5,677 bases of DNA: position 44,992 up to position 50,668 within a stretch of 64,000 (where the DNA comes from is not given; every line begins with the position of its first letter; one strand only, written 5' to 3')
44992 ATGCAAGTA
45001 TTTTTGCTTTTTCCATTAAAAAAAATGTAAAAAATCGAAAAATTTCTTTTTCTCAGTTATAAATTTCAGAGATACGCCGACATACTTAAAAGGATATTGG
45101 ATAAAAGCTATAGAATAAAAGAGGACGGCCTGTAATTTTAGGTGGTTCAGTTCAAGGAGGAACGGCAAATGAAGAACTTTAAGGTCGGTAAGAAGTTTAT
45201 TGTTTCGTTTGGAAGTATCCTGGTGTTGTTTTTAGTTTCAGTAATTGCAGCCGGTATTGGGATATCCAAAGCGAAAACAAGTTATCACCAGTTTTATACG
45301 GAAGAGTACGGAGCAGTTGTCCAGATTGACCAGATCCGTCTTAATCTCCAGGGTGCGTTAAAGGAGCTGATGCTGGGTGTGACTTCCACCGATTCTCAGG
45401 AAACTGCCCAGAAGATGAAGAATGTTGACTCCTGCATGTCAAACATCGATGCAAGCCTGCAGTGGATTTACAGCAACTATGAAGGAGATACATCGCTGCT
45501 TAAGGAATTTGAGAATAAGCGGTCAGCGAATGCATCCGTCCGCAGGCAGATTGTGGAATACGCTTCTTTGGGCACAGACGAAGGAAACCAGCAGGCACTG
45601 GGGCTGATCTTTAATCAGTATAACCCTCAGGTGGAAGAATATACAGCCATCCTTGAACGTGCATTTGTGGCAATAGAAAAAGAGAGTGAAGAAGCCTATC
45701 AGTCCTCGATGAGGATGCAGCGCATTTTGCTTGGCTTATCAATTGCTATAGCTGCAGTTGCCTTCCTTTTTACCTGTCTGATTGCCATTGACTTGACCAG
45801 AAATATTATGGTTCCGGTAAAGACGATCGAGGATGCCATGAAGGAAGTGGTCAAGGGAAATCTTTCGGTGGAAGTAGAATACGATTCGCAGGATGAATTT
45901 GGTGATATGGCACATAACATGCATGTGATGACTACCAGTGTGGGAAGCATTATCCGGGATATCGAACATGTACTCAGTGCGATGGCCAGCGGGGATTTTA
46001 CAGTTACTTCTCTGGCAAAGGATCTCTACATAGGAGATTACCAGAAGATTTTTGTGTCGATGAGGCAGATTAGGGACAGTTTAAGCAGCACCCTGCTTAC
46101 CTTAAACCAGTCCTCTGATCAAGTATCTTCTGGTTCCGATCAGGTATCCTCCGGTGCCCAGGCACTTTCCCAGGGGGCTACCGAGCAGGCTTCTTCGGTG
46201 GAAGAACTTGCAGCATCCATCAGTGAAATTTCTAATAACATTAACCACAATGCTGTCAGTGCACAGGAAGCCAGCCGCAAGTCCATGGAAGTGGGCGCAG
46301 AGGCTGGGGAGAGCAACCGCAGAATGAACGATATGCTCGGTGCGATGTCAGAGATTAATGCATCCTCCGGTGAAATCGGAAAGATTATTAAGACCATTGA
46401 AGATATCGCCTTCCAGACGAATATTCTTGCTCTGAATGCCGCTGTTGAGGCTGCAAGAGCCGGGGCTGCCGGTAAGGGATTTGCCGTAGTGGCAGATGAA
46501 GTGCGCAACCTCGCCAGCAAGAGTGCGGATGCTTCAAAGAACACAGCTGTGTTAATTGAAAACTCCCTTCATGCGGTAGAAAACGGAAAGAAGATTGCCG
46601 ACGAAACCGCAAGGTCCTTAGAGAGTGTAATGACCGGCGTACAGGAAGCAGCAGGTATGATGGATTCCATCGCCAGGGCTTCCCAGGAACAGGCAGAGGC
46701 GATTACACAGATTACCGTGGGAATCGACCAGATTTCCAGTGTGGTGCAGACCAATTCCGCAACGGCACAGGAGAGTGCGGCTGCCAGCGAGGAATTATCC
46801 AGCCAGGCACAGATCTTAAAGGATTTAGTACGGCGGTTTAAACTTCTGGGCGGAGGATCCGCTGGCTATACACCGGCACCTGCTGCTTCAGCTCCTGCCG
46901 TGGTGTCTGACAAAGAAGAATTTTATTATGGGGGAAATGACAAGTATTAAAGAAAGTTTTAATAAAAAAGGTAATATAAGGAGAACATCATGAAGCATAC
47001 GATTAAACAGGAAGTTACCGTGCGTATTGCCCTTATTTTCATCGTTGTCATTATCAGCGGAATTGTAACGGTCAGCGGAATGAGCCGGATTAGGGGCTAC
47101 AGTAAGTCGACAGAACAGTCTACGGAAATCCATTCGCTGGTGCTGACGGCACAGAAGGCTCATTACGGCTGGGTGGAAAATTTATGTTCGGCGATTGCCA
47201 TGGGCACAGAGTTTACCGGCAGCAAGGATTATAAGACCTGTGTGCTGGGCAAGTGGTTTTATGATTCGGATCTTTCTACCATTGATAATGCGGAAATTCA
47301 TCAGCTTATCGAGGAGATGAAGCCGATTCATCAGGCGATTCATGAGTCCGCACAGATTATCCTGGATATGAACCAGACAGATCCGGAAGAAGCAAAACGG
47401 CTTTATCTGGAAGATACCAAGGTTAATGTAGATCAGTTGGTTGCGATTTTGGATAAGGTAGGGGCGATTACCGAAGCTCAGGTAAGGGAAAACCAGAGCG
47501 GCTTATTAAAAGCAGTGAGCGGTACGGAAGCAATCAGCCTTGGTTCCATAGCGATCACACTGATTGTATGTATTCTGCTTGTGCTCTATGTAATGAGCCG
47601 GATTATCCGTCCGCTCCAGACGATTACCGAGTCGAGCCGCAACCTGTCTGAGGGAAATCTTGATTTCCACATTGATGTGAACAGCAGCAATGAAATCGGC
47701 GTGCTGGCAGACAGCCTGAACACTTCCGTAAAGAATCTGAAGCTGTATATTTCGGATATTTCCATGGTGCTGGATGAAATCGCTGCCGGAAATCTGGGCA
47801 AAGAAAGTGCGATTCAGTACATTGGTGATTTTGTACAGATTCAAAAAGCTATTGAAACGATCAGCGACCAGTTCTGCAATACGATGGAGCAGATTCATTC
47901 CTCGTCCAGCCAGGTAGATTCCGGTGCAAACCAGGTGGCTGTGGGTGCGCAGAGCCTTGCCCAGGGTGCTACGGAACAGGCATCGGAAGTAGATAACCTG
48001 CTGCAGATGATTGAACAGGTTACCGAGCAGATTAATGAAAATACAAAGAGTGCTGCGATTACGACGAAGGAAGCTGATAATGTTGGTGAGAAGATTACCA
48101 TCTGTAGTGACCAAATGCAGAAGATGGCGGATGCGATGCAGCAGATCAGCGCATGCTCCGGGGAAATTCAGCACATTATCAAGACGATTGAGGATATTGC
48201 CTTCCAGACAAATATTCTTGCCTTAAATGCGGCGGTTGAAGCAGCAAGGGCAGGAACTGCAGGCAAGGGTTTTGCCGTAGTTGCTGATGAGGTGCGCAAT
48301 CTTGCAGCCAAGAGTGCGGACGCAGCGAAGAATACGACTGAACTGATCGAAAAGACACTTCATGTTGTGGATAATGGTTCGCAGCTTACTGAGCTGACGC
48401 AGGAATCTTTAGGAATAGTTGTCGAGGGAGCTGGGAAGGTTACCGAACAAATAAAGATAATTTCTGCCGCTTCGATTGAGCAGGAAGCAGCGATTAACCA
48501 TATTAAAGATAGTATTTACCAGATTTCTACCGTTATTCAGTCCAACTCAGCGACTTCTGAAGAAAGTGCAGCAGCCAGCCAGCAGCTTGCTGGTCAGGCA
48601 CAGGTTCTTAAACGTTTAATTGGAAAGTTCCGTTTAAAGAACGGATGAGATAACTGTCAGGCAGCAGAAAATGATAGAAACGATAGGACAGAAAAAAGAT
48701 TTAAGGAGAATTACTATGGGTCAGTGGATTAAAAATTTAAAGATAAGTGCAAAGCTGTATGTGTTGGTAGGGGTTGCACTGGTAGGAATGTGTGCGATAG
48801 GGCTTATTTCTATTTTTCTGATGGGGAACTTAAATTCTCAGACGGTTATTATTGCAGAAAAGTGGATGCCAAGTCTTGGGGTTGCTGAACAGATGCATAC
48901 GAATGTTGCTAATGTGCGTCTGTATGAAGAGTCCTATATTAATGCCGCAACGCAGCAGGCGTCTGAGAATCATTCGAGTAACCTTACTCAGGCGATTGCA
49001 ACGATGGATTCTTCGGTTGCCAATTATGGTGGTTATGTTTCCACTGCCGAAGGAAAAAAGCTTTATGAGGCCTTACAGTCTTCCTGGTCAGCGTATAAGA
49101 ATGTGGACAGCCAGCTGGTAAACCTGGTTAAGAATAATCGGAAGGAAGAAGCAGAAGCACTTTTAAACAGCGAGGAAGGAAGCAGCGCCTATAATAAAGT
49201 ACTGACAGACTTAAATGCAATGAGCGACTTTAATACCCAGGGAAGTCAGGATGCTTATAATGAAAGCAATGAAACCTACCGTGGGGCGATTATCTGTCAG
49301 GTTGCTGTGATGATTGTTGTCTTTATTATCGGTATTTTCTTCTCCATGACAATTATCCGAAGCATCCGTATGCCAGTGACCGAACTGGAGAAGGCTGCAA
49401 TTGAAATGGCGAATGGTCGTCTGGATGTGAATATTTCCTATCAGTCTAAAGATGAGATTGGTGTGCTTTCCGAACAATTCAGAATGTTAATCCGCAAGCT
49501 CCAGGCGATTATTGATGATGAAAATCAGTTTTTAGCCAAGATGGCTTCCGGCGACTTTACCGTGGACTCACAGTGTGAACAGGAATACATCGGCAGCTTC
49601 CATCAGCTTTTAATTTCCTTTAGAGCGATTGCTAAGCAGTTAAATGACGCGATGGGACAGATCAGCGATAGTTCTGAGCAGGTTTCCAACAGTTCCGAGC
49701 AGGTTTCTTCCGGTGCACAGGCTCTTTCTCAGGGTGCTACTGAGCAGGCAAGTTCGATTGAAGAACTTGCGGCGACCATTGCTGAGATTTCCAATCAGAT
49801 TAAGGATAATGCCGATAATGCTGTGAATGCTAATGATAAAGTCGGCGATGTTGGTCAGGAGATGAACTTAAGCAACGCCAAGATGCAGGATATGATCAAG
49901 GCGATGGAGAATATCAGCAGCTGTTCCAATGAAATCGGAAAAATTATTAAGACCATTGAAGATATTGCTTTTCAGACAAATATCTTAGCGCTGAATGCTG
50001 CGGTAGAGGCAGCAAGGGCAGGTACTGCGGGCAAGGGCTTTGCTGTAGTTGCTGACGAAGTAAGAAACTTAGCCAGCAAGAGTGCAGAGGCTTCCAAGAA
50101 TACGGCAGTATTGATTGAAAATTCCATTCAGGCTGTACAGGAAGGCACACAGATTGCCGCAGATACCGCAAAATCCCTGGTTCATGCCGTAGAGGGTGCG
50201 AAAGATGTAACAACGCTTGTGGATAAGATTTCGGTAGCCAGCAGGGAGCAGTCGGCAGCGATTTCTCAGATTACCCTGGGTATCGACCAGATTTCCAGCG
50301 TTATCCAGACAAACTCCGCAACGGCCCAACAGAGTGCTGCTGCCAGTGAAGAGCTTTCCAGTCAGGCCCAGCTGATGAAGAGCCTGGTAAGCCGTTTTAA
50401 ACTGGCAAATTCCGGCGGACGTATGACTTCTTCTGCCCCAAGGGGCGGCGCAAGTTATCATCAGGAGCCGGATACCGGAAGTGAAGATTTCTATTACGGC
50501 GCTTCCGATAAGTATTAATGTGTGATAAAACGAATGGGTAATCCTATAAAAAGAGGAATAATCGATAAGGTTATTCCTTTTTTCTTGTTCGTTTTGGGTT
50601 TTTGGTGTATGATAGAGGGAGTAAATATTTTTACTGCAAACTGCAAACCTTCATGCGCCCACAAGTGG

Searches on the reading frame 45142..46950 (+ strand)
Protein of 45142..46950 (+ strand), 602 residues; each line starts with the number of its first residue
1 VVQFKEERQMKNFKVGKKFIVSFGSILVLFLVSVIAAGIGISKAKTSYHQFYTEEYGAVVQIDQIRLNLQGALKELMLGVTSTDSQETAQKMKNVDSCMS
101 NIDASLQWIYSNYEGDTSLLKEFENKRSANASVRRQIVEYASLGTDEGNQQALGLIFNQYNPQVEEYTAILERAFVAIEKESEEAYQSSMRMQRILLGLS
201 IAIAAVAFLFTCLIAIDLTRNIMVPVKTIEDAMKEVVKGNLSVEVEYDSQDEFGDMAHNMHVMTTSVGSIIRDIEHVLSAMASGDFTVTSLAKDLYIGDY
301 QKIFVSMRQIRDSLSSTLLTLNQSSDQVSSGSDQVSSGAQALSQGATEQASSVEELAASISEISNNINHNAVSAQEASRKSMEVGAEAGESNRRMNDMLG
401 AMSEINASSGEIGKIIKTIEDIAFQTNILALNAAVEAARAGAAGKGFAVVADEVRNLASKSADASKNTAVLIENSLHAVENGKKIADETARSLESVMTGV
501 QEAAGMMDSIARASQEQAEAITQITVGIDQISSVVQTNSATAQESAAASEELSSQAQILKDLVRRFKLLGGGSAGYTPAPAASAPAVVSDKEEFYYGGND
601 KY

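Call 9: search_protein_families(library=pfam, proteins=[window:45142-46950:+])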
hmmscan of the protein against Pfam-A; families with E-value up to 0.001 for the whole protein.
window:45142-46950:+ (602 aa): 5 families
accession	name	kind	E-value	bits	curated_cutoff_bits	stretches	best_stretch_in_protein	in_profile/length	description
PF00015.26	MCPsignal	-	9.2e-44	149.7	34.6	1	385-534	8-171/172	Methyl-accepting chemotaxis protein (MCP) signalling domain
PF00672.30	HAMP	-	2.1e-12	47.6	25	1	218-266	2-50/53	HAMP domain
PF12729.13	4HB_MCP_1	-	6.6e-09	36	27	1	12-189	1-177/181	Four helix bundle sensory module for signal transduction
PF18947.5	HAMP_2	-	7.2e-05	23.1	24.3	0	221-265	19-63/67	HAMP domain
PF02203.21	TarH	-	0.00026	21.4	25.2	1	10-105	2-100/177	Tar ligand binding domain homologue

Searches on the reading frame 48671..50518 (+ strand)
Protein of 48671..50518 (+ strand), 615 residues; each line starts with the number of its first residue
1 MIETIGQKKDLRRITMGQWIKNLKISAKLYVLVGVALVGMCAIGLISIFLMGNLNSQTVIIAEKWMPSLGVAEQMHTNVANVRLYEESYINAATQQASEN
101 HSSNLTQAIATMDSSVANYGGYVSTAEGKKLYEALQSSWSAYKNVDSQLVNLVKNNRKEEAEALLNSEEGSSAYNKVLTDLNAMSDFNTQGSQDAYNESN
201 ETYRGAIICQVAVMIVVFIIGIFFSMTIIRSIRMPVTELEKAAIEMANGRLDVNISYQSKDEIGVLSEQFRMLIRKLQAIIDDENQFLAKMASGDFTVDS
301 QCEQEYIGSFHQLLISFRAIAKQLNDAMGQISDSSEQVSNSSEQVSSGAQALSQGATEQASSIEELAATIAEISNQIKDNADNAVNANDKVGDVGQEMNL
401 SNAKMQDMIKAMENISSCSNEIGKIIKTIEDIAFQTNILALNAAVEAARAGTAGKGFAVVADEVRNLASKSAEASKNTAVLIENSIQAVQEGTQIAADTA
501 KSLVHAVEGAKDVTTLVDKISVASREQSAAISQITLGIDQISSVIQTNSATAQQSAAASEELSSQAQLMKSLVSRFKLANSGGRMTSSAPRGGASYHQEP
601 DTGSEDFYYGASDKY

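Call 9: search_protein_families(library=pfam, proteins=[window:48671-50518:+])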
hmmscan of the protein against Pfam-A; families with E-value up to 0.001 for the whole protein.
window:48671-50518:+ (615 aa): 5 families
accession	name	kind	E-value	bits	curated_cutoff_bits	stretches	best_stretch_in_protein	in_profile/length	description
PF00015.26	MCPsignal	-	7.7e-42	143.5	34.6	1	399-544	12-171/172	Methyl-accepting chemotaxis protein (MCP) signalling domain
PF12729.13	4HB_MCP_1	-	5.5e-29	101.4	27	1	22-203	1-181/181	Four helix bundle sensory module for signal transduction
PF00672.30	HAMP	-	2.4e-08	34.6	25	1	228-278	2-52/53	HAMP domain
PF02203.21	TarH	-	3.5e-06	27.5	25.2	1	20-188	2-173/177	Tar ligand binding domain homologue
PF10498.14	IFT57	-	0.00085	18.8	40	1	303-429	217-342/360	Intra-flagellar transport protein 57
